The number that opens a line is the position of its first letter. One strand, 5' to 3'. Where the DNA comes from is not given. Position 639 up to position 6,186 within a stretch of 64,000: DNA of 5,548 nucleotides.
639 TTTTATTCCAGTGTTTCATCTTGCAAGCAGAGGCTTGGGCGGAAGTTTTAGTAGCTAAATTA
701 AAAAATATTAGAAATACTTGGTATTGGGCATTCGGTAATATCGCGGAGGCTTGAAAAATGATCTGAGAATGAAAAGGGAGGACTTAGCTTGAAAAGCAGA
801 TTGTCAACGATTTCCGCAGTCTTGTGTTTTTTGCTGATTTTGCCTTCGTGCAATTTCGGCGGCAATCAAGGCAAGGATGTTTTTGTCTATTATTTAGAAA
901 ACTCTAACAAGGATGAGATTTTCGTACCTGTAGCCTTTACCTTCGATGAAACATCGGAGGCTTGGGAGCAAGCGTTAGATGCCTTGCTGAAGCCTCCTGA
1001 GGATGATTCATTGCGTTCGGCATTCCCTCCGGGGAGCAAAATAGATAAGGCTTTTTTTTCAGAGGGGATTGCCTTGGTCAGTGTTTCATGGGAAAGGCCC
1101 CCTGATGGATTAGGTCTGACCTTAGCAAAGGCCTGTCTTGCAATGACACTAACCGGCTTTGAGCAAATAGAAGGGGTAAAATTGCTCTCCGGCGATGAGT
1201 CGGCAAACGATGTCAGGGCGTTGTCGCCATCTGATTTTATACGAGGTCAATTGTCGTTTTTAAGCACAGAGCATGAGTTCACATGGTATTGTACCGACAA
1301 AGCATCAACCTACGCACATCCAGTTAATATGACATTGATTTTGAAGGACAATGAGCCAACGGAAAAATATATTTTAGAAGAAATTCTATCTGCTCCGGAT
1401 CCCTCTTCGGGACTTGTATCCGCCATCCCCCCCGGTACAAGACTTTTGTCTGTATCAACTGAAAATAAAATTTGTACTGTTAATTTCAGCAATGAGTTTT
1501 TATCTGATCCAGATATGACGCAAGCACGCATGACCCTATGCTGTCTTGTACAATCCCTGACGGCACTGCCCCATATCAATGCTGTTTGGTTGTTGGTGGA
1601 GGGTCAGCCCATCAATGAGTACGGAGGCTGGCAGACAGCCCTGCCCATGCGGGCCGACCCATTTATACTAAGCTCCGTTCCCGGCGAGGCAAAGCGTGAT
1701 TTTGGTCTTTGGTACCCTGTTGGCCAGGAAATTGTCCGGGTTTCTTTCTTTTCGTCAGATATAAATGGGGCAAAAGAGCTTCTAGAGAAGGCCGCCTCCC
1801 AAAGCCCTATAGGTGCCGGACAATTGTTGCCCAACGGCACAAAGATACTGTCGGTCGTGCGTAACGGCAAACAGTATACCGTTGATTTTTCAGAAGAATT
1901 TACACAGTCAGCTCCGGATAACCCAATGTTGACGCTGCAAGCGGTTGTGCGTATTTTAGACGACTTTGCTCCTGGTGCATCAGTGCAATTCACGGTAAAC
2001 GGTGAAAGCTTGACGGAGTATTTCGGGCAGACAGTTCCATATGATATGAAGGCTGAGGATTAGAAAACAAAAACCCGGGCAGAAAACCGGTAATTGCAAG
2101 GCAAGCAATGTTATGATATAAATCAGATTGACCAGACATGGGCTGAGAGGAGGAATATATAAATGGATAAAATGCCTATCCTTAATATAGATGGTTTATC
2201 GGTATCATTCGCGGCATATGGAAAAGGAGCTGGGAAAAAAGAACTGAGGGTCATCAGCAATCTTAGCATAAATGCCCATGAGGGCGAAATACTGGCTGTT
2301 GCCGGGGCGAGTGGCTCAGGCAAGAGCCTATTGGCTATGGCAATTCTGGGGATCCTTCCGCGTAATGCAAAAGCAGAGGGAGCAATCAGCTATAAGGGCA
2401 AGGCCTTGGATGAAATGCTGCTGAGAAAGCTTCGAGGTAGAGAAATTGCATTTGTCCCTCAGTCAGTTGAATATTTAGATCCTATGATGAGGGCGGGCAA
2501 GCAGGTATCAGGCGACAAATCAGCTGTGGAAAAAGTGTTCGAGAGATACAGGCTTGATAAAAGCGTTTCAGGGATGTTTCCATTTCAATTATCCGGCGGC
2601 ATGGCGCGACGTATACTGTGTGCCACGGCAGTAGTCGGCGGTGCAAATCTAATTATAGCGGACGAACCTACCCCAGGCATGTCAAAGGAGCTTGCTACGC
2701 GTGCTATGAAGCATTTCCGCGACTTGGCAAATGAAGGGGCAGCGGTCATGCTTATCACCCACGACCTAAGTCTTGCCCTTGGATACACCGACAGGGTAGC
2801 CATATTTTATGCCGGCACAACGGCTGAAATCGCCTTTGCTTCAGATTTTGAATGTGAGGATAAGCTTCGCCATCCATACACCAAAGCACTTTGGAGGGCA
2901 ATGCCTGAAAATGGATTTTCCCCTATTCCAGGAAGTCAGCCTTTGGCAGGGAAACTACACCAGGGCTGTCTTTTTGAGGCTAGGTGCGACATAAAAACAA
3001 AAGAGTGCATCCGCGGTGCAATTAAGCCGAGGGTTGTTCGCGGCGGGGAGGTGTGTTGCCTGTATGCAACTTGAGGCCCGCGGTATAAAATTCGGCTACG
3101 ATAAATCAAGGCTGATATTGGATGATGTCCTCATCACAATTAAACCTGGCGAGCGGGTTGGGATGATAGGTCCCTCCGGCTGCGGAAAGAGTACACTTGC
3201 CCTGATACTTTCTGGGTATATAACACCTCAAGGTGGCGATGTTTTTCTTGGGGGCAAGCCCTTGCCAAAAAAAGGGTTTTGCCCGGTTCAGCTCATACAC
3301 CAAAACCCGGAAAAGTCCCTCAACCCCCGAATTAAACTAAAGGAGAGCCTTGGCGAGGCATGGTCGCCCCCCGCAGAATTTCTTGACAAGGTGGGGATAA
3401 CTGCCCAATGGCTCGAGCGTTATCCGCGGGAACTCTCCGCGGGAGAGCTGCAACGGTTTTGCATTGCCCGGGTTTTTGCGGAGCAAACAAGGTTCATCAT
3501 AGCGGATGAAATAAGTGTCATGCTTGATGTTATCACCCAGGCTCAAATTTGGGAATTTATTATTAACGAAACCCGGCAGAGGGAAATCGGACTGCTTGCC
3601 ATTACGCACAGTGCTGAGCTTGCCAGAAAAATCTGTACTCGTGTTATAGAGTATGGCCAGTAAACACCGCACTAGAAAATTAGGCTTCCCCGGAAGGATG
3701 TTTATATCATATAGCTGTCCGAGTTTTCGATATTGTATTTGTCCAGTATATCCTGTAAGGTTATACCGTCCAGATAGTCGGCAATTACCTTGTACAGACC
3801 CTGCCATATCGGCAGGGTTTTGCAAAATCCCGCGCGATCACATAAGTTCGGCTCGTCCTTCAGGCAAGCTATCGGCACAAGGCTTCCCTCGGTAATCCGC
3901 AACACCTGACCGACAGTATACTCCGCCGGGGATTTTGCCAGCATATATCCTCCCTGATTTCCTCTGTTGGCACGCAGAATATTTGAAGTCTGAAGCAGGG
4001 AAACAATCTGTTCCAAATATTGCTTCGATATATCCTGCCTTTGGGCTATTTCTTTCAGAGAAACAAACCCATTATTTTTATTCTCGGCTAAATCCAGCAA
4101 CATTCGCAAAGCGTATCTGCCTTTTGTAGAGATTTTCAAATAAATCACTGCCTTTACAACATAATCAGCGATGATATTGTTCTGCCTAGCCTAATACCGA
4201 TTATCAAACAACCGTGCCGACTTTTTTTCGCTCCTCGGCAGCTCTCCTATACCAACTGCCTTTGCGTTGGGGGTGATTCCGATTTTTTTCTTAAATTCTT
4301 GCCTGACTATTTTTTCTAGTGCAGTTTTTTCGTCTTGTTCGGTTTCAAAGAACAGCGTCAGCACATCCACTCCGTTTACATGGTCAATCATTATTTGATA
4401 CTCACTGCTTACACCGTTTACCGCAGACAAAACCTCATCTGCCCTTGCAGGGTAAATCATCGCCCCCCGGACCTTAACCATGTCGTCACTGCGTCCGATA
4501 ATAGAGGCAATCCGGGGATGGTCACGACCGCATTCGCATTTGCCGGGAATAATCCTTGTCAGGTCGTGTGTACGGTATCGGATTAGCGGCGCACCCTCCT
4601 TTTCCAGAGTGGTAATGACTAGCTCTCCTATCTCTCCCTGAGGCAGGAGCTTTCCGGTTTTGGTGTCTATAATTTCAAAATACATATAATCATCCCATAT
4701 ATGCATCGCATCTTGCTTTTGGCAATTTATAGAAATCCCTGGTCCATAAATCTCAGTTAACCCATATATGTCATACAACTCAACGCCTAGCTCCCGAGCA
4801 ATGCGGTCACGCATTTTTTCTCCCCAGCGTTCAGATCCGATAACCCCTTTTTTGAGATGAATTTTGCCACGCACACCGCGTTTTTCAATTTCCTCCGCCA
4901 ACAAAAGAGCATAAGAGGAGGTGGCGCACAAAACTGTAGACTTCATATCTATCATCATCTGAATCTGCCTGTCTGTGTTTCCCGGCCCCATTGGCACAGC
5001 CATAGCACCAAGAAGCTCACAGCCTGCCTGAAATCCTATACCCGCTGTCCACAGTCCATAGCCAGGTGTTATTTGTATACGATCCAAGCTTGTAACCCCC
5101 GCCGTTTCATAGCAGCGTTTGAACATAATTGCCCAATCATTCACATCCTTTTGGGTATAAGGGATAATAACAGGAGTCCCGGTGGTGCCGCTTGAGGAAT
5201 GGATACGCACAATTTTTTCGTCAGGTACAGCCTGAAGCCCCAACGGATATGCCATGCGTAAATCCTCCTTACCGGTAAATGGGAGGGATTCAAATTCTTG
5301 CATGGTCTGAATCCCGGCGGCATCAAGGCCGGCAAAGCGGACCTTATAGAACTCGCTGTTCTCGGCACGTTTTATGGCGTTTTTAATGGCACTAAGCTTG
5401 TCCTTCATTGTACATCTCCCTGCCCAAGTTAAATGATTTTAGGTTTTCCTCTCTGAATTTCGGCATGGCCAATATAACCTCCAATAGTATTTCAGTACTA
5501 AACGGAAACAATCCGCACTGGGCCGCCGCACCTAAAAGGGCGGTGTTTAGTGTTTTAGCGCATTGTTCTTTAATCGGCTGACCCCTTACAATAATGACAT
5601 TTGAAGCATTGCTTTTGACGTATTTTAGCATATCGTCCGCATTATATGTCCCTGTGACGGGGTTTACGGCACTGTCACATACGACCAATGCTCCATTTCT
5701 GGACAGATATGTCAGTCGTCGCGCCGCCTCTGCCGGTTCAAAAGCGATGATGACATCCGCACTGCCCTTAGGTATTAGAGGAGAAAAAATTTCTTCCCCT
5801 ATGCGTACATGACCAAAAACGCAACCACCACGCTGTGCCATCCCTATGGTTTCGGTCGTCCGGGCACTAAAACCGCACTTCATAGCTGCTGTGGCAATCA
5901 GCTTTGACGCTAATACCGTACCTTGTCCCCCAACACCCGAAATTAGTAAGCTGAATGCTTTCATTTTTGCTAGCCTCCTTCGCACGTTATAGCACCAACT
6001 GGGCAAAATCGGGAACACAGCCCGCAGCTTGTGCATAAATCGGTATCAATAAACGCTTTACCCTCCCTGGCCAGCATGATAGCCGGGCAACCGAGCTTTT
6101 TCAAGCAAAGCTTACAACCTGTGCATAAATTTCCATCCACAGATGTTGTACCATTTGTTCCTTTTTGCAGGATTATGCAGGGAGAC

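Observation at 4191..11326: Trp-type T-box heads a trpP / dedicated ECF module / indolepyruvate oxidoreductase / aryl-acetate-CoA ligase gene string: possible starvation-induced tryptophan salvage from indoleacetate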

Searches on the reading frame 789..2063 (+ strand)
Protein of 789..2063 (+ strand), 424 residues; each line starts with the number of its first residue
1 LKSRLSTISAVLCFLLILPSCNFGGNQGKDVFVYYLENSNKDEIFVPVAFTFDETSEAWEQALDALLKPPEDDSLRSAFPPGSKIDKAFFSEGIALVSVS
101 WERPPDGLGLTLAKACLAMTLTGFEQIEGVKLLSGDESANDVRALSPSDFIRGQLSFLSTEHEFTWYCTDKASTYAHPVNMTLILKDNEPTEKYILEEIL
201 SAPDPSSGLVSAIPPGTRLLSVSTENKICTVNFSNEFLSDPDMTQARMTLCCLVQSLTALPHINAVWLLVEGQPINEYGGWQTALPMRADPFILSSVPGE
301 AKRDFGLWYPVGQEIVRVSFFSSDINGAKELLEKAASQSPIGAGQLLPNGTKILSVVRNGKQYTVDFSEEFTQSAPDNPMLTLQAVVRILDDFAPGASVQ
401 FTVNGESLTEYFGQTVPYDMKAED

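Call 79: search_protein_families(library=pfam, proteins=[window:789-2063:+], max_evalue=0.00001)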
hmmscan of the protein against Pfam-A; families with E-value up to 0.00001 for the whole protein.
window:789-2063:+ (424 aa): 1 family
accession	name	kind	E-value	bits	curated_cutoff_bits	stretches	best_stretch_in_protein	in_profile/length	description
PF10646.14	Germane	-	1.7e-49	167.7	23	3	167-275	3-116/117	Sporulation and spore germination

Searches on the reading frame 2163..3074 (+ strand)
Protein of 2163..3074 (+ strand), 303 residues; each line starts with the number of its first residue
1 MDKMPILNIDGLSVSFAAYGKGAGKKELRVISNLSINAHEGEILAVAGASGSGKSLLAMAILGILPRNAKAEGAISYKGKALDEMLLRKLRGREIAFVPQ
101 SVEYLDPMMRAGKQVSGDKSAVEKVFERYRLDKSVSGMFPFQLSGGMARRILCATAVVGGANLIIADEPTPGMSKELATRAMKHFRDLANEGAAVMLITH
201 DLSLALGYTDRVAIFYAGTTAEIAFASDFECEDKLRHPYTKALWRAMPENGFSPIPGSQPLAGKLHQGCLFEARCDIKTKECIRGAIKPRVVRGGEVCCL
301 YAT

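Call 79: search_protein_families(library=pfam, proteins=[window:2163-3074:+], max_evalue=0.00001)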
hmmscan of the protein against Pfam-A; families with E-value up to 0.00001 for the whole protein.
window:2163-3074:+ (303 aa): 2 families
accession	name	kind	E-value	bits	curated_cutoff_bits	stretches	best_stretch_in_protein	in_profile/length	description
PF00005.33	ABC_tran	-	2.9e-22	80.2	25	1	32-170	2-136/137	ABC transporter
PF08352.17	oligo_HPY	-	4.4e-12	46.6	27.1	1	234-282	12-65/65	Oligopeptide/dipeptide transporter, C-terminal region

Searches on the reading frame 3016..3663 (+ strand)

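Call 79: search_protein_families(library=pfam, proteins=[window:3016-3663:+], max_evalue=0.00001)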
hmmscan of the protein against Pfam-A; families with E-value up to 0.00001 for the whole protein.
window:3016-3663:+ (215 aa): 1 family
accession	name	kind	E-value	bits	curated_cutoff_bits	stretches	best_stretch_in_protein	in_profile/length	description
PF00005.33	ABC_tran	-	3.6e-23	83.1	25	1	35-165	1-134/137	ABC transporter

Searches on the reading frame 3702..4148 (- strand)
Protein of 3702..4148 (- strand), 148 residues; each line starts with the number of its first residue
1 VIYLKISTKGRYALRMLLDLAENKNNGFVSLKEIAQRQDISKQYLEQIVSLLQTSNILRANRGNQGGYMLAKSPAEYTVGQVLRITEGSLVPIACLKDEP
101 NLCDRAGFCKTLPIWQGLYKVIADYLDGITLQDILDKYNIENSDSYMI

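Call 5: search_protein_families(library=pfam, proteins=[window:3702-4148:-])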
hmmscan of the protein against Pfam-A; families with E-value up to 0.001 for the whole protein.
window:3702-4148:- (148 aa): 1 family
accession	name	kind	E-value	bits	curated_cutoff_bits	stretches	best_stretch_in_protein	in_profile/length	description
PF02082.26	Rrf2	-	3.4e-37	128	30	1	6-136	1-131/132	Iron-dependent Transcriptional regulator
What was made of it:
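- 3702..4148 (-): Rrf2-family regulator (likely start TTG 4139). It may be co-transcribed as an eighth gene. It is not conserved in related loci. PF02082, E=3.4e-37 (call 5).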

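Call 6: search_protein_families(library=ncbifam, proteins=[window:3702-4148:-])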
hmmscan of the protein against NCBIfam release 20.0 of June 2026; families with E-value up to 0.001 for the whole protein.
window:3702-4148:- (148 aa): 8 families
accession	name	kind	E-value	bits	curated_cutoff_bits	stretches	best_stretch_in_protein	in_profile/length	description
TIGR00738.1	rrf2_super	superfamily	2.3e-35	121.3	73.3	1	5-135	2-131/132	Rrf2 family transcriptional regulator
NF047409.1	Cys_reg_CymR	equivalog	8e-34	116.7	195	1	4-147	1-136/139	cysteine metabolism transcriptional regulator CymR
TIGR02010.1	IscR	equivalog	1.9e-32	111.9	207.55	1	5-138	2-133/135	Fe-S cluster assembly transcriptional regulator IscR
NF008110.0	PRK10857.1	equivalog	8.5e-24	84.2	275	1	5-140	2-135/164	Fe-S cluster assembly transcriptional regulator IscR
TIGR02944.1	suf_reg_Xantho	equivalog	5.4e-17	62.4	110.65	1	4-134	2-130/130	SUF system Fe-S cluster assembly regulator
NF008886.0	PRK11920.1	equivalog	1.9e-14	53.6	193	1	5-136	2-132/153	iron-responsive transcriptional regulator RirA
NF008240.0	PRK11014.1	equivalog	3e-11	43.5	182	1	10-137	7-130/141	nitric oxide-sensing transcriptional repressor NsrR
NF041852.1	trans_reg_HypR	equivalog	0.00021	21.3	180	0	13-79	8-73/139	redox-sensitive transcriptional regulator HypR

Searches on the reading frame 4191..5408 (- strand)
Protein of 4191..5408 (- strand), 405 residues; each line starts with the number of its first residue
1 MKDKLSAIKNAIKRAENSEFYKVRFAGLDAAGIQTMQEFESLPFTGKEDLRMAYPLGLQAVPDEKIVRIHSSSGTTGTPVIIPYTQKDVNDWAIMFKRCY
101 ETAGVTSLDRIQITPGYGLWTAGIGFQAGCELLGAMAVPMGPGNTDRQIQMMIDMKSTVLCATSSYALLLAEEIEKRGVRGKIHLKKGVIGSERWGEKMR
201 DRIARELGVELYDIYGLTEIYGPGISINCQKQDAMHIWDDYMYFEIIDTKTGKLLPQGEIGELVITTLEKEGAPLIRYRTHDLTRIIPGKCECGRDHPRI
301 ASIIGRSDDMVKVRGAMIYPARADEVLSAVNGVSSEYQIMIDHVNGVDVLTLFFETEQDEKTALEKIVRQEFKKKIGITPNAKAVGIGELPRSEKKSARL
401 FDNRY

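Call 5: search_protein_families(library=pfam, proteins=[window:4191-5408:-])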
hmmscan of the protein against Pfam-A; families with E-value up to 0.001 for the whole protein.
window:4191-5408:- (405 aa): 2 families
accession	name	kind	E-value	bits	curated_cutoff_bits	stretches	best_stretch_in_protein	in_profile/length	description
PF14535.12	AMP-binding_C_2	-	8.4e-20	71.3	25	1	315-404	1-96/96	AMP-binding enzyme C-terminal domain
PF00501.34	AMP-binding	-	1e-12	48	29.9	1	61-266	159-375/384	AMP-binding enzyme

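Call 6: search_protein_families(library=ncbifam, proteins=[window:4191-5408:-])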
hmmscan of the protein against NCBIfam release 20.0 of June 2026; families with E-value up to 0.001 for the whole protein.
window:4191-5408:- (405 aa): 15 families
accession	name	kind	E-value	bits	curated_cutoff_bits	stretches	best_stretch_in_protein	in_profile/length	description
NF041878.1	paak_haloarch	equivalog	1.9e-112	376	700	1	11-404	24-427/427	phenylacetate--CoA ligase PaaK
TIGR02155.1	PA_CoA_ligase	equivalog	1.4e-110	369.7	646.3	1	8-404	16-422/422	phenylacetate--CoA ligase PaaK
NF053551.1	FlxY_rubin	equivalog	6.1e-59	199.8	520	1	15-391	25-406/424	flexirubin biosynthesis putative acyl-CoA ligase FlxY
NF045666.1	DVU1553_fam_AMP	equivalog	1.2e-56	192.2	300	1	4-306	27-330/331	DVU_1553 family AMP-dependent CoA ligase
NF041217.1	BagE_FevW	exception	9.8e-34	117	800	1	8-328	21-332/424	bagremycin/ferroverdin synthetase BagE/FevW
TIGR03335.1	F390_ftsA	equivalog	1.6e-30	106.2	458.7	1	15-366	30-392/445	coenzyme F390 synthetase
TIGR02304.1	aden_form_hyp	equivalog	3.3e-11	42.8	251.9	1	146-365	177-386/430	F390 synthetase-related protein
TIGR01733.1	AA-adenyl-dom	subfamily_domain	4.4e-10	38.9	317.4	1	71-266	127-325/409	amino acid adenylation domain-containing protein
NF004837.0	PRK06187.1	subfamily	3.1e-09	35.6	476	1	66-264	172-376/531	long-chain-fatty-acid--CoA ligase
NF053567.1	HBDA_AROS1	equivalog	4.8e-09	35.1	1000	1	304-393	413-505/523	3-hydroxybenzoate--CoA ligase HbdA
NF005801.1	PRK07656.1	equivalog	8.1e-07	28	657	1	59-235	159-330/500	FadD3 family acyl-CoA ligase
NF004282.0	PRK05691.1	subfamily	4.9e-05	19.5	4090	1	64-364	1273-1584/4334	non-ribosomal peptide synthase/polyketide synthase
NF005859.1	PRK07788.1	exception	7.2e-05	21.4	875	1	174-358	322-509/560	long-chain-fatty-acid--CoA ligase FadD2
NF006181.0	PRK08314.1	subfamily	0.00032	19.1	705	1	194-267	330-405/563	long-chain-fatty-acid--CoA ligase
NF004808.0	PRK06155.1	equivalog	0.00044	18.6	722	0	202-266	311-375/542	ATP-dependent acyl-CoA ligase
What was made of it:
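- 4191..5408 (-): AMP-forming PaaK-like aryl-acetate-CoA ligase (405 aa), with a 17-nt overlap with iorB. PaaK models score about 370 bits, below their cutoffs (calls 5, 6).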

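Call 50: search_solved_structures(query=window:4191-5408:-, max_evalue=1e-10)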
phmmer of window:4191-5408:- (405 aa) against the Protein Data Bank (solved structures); distinct sequences matched with E-value up to 1e-10: 8.
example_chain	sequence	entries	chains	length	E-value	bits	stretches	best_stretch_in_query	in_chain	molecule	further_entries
4r1l_A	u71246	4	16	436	3.6e-103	348.6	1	5-403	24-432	Phenylacetate-coenzyme A ligase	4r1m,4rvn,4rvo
2y27_A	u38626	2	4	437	2.4e-91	309.7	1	9-404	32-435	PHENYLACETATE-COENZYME A LIGASE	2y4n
2y4o_A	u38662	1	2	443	3.4e-85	289.4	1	16-404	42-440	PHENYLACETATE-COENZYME A LIGASE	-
6hdw_A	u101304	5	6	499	1.2e-40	142.8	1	16-404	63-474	2-hydroxyisobutyryl-CoA synthetase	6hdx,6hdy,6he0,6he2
6wuq_A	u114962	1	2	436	1.2e-34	123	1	9-399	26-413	AjiA1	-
6siw_A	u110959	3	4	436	8.5e-34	120.2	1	8-394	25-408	PaaK-like ligase (AMP-dependent synthetase and ligase) | AMP-dependent synthetase and ligase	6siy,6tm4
6siw_B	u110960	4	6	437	8.5e-34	120.2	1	8-394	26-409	PaaK-like ligase (AMP-dependent synthetase and ligase) | AMP-dependent synthetase and ligase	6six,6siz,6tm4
9s3l_A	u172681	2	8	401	1.4e-27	99.8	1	6-341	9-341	Phenylacetate-CoA ligase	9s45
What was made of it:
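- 4191..5408 (-): The closest PDB entry is 4R1L/4RVN, phenylacetate-CoA ligase, E=3.6e-103 (call 50).
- On Phenylacetate-CoA ligase PaaK (TIGR02155 / NF041878): It is a PaaK-like AMP-forming ligase, closest to PDB 4R1L at E=3.6e-103 (call 50).
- The ligase's closest solved relatives are phenylacetate-CoA ligases (call 50).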

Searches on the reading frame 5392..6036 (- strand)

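Call 5: search_protein_families(library=pfam, proteins=[window:5392-6036:-])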
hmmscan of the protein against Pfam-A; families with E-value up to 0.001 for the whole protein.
window:5392-6036:- (214 aa): 1 family
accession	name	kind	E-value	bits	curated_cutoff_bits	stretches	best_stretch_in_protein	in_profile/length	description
PF01558.24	POR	-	4.5e-29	102.3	27.4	1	36-207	1-173/173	Pyruvate ferredoxin/flavodoxin oxidoreductase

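Call 6: search_protein_families(library=ncbifam, proteins=[window:5392-6036:-])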
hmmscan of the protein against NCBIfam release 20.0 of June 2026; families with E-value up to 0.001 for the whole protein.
window:5392-6036:- (214 aa): 25 families
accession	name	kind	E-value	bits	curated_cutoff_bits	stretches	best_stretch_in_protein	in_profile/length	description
NF004917.0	PRK06274.1-3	equivalog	6.8e-46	156.7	284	1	28-206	3-190/203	indolepyruvate oxidoreductase subunit beta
NF005322.0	PRK06853.1-2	equivalog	2.4e-44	151.5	237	1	24-208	2-192/197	indolepyruvate oxidoreductase subunit beta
NF005323.0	PRK06853.1-3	equivalog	6.2e-43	147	238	1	24-209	3-195/197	indolepyruvate oxidoreductase subunit beta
NF005325.0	PRK06853.1-5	equivalog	9.1e-42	143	230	1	27-208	3-190/192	indolepyruvate oxidoreductase subunit beta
TIGR03334.1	IOR_beta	equivalog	9.5e-40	136.6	205.8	1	29-206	2-188/189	indolepyruvate ferredoxin oxidoreductase subunit beta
NF004918.0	PRK06274.1-4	equivalog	9.8e-39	133.2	278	1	27-207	2-190/202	indolepyruvate oxidoreductase subunit beta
NF005326.0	PRK06853.1-6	equivalog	8.9e-31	107.2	348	1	25-207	1-194/202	indolepyruvate oxidoreductase subunit beta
NF004915.0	PRK06274.1-1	equivalog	2.1e-30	105.6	274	1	28-208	3-191/194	indolepyruvate oxidoreductase subunit beta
NF005324.0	PRK06853.1-4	equivalog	2.2e-30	106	222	1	30-208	5-188/196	indolepyruvate oxidoreductase subunit beta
NF005328.0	PRK06853.2-2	equivalog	9.4e-28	97.2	240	1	25-207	1-181/192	indolepyruvate oxidoreductase subunit beta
NF005327.0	PRK06853.2-1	equivalog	2.8e-24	86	242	1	27-206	3-182/194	indolepyruvate oxidoreductase subunit beta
NF004916.0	PRK06274.1-2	equivalog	8.6e-24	84.6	227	1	30-207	5-174/178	indolepyruvate oxidoreductase subunit beta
NF009589.0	PRK13030.1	subfamily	1.1e-17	63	816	1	23-211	724-929/1170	indolepyruvate ferredoxin oxidoreductase family protein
NF005329.0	PRK06853.2-4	equivalog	9.5e-16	58.5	267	1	30-150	4-129/175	indolepyruvate oxidoreductase subunit beta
NF009588.0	PRK13029.1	subfamily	2.7e-15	55.4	952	1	25-212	742-946/1196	indolepyruvate ferredoxin oxidoreductase family protein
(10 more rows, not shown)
